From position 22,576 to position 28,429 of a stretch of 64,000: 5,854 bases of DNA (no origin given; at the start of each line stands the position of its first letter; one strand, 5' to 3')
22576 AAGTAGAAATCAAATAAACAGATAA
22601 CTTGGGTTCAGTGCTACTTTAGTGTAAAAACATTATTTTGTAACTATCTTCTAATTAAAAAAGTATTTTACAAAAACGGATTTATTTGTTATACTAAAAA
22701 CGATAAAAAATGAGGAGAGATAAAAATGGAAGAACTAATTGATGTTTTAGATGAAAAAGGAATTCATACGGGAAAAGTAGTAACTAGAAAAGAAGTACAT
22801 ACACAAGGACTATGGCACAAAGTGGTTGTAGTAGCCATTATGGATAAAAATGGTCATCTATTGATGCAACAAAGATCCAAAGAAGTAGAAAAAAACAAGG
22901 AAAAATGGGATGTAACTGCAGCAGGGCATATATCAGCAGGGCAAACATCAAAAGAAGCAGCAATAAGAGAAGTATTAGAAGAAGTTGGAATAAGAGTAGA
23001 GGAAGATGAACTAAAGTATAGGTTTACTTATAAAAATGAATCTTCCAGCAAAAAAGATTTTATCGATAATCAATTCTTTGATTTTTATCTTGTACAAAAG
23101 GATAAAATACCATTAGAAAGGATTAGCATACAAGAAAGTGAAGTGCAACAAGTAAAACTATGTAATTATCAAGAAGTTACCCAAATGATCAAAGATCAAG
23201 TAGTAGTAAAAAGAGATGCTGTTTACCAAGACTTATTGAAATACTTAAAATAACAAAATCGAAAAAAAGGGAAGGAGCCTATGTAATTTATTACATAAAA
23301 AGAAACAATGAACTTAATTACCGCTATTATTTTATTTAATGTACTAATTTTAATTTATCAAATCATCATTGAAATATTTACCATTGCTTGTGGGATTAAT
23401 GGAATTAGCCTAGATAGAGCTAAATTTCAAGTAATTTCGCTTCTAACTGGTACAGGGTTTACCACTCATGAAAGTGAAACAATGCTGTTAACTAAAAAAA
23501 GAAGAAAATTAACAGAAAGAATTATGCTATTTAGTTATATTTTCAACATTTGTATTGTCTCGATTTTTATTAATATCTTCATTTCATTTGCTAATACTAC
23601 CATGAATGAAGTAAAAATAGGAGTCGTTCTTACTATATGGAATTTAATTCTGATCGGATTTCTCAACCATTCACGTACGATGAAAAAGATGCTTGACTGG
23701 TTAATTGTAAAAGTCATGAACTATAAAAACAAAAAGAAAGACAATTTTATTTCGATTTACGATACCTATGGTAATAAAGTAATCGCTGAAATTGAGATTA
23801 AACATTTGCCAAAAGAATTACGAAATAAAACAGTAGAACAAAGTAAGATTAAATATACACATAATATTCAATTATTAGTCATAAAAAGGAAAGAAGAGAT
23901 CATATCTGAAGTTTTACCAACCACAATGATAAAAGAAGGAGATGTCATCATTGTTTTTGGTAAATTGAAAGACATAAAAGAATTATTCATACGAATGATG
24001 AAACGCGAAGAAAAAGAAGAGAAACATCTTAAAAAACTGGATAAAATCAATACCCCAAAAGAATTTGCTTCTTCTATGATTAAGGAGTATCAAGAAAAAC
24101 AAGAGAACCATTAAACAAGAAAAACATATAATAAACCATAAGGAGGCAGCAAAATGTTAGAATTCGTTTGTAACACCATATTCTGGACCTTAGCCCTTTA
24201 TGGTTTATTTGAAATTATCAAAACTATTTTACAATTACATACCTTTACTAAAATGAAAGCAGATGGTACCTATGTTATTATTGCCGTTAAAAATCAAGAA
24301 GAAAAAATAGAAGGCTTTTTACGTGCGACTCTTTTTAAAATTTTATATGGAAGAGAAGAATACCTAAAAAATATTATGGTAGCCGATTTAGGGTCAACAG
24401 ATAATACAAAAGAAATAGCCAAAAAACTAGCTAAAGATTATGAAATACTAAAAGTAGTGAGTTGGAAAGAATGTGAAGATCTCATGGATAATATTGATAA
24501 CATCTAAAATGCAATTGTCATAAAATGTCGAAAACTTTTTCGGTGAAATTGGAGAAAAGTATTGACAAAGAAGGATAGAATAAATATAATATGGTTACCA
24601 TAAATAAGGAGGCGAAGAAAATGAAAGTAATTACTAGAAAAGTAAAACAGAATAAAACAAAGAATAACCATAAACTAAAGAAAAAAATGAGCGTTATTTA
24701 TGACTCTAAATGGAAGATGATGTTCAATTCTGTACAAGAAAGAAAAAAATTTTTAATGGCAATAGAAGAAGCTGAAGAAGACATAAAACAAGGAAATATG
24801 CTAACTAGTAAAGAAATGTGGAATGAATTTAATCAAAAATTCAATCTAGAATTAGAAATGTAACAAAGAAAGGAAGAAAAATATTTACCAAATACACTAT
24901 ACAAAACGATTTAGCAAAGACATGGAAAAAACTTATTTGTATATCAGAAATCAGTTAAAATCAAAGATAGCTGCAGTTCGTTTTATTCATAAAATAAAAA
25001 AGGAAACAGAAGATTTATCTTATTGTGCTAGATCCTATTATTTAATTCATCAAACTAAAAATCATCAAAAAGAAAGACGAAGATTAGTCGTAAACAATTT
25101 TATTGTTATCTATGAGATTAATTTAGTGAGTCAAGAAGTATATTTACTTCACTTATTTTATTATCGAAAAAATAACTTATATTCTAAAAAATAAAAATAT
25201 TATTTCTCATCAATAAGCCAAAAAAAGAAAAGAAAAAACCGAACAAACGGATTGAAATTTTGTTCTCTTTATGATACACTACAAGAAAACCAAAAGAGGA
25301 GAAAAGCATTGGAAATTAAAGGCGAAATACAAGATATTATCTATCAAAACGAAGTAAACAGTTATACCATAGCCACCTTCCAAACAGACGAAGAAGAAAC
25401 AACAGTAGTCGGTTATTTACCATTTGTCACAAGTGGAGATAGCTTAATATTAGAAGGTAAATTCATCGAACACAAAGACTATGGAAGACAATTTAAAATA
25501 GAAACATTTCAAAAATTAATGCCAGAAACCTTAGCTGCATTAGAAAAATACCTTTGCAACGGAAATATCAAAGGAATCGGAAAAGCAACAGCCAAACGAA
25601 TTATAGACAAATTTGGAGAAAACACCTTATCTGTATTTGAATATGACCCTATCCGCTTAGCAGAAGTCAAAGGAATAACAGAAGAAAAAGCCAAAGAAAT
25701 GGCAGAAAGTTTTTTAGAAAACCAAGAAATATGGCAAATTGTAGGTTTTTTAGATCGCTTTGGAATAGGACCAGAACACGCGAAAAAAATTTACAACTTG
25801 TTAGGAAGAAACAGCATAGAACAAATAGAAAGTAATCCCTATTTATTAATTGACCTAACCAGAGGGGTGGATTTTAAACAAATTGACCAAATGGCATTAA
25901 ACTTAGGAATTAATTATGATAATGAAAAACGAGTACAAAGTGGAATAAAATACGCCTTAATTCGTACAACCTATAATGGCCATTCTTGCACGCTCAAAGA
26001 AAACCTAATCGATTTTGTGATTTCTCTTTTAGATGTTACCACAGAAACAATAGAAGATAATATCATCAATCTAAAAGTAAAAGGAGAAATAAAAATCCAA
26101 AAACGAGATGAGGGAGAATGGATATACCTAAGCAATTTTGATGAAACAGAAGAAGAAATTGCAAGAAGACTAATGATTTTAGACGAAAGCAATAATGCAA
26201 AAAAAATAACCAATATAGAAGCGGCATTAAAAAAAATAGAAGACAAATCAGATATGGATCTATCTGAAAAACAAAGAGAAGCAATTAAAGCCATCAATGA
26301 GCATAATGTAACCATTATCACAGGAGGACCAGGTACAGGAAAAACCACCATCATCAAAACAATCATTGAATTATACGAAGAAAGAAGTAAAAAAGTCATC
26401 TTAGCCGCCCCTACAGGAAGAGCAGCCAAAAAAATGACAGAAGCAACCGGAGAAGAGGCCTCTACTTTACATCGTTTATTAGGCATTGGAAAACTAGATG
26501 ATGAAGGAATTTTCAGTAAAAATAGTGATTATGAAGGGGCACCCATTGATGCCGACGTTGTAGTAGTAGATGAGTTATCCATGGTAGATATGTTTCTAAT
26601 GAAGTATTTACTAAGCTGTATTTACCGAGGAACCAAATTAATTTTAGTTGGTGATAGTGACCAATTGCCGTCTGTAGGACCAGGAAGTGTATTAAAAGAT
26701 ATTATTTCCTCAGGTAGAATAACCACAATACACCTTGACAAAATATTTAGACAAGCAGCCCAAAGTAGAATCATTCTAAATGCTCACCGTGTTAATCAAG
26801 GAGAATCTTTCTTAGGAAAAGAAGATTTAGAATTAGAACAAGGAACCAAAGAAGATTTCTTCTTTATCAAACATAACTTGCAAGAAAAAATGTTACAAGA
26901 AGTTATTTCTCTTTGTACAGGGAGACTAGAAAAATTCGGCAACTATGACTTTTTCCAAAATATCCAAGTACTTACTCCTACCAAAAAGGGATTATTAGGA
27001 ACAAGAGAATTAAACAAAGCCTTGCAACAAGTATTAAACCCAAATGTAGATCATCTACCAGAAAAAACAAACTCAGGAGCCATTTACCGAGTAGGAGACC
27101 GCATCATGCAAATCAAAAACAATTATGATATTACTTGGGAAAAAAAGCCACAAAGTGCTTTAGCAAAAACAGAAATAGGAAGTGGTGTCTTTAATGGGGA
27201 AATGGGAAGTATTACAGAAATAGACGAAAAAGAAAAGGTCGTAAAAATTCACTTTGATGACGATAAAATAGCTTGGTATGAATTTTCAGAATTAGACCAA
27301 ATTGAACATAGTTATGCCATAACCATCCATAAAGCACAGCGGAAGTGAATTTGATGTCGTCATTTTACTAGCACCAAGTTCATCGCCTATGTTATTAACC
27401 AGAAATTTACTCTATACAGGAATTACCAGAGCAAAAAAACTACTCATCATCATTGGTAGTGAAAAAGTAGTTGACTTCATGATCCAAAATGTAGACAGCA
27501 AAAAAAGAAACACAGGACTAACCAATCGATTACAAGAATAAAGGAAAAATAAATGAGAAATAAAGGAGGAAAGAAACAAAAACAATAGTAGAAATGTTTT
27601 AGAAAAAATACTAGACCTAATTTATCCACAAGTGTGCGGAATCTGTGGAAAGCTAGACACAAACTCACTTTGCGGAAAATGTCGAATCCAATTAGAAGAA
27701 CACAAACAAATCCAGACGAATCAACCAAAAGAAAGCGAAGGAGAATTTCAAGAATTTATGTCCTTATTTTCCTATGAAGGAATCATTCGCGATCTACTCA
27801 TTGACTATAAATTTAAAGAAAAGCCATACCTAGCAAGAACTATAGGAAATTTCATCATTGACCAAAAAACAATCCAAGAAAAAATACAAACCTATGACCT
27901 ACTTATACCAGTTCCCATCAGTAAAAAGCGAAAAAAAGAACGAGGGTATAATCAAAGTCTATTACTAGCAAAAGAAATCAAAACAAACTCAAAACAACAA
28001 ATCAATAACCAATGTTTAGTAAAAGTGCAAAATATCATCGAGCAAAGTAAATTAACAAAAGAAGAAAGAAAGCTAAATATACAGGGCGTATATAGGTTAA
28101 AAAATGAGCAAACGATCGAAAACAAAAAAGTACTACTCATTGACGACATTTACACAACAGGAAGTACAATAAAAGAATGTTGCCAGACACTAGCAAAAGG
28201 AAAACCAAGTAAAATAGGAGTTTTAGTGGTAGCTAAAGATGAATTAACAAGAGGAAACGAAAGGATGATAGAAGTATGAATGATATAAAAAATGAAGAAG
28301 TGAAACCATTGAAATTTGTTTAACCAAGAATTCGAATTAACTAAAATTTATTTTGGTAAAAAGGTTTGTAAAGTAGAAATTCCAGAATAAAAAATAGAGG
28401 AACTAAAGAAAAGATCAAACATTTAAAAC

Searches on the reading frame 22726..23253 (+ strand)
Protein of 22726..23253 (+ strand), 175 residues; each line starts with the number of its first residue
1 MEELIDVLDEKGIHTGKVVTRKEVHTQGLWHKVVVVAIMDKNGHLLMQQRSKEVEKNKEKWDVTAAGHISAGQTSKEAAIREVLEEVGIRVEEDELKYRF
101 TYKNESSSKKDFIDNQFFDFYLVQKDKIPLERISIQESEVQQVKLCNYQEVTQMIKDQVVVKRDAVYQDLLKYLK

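Call 58: search_protein_families(library=pfam, proteins=[window:22726-23253:+], max_evalue=0.00001)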
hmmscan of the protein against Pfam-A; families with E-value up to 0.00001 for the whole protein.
window:22726-23253:+ (175 aa): 1 family
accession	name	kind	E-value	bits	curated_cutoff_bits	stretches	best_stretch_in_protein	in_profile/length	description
PF00293.34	NUDIX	-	2.8e-18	66.7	21.1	1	31-156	3-121/134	NUDIX domain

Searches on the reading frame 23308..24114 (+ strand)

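Call 58: search_protein_families(library=pfam, proteins=[window:23308-24114:+], max_evalue=0.00001)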
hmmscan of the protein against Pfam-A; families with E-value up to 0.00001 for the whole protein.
window:23308-24114:+ (268 aa): 1 family
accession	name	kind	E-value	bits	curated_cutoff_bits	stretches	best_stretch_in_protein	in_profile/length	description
PF02080.26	TrkA_C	-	2.4e-07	31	27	1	160-226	2-66/71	TrkA-C domain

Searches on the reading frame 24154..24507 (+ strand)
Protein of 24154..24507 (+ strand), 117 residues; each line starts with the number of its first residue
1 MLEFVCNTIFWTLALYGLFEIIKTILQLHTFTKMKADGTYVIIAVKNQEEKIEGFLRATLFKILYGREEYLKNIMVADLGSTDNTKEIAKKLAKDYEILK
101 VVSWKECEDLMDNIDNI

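Call 58: search_protein_families(library=pfam, proteins=[window:24154-24507:+], max_evalue=0.00001)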
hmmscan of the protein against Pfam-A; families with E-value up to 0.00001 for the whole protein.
window:24154-24507:+ (117 aa): 1 family
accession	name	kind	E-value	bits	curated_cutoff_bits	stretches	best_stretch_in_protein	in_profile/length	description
PF00535.33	Glycos_transf_2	-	5.4e-07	30.1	23.3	1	41-105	2-61/168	Glycosyl transferase family 2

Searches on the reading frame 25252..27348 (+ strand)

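Call 58: search_protein_families(library=pfam, proteins=[window:25252-27348:+], max_evalue=0.00001)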
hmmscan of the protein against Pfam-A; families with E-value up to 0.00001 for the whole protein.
window:25252-27348:+ (698 aa): 11 families
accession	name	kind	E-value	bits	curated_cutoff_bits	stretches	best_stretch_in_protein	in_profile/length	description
PF13604.12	AAA_30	-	1.1e-43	149.6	27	1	337-518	2-172/191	AAA domain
PF13245.12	AAA_19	-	1.3e-43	148.8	25.1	1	341-477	1-134/134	AAA domain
PF14490.11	HHH_RecD2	-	2.2e-31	108.1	27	1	156-246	1-92/92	ATP-dependent RecD2 DNA helicase HHH domain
PF23139.1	OB_YrrC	-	3.5e-23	81.8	27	1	21-91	3-76/76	ATP-dependent DNA helicase YrrC, OB-fold domain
PF18335.7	SH3_13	-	1.7e-20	73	41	1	587-668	1-65/65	ATP-dependent RecD-like DNA helicase SH3 domain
PF13086.12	AAA_11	-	4.7e-12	46.7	27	1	337-396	2-69/257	AAA domain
PF02562.22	PhoH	-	5.5e-09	36.3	27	1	338-403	6-73/205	PhoH-like protein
PF05970.20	PIF1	-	1.4e-08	35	25.9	1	337-509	2-197/223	PIF1-like helicase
PF14520.12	HHH_5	-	3.4e-07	31.1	27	0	105-152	6-53/57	Helix-hairpin-helix domain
PF20720.3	nSTAND3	-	3.6e-07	30.4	27.2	1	342-383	8-49/155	Novel STAND NTPase 3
PF13401.12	AAA_22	-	7.5e-06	26.7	27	0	351-469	5-124/130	AAA domain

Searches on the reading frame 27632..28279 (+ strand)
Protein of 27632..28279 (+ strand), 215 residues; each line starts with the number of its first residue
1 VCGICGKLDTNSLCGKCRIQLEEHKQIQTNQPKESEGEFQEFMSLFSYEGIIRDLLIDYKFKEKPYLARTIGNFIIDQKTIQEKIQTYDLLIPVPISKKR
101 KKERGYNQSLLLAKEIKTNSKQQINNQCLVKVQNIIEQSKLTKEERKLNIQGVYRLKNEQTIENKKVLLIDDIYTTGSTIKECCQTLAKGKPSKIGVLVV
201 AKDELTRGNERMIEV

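Call 59: search_protein_families(library=pfam, proteins=[window:27632-28279:+], max_evalue=0.00001)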
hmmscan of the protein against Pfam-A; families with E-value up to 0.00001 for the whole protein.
window:27632-28279:+ (215 aa): 1 family
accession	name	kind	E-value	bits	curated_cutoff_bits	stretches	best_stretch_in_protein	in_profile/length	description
PF00156.33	Pribosyltran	-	2.1e-09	37.4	26.3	1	139-209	79-132/158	Phosphoribosyl transferase domain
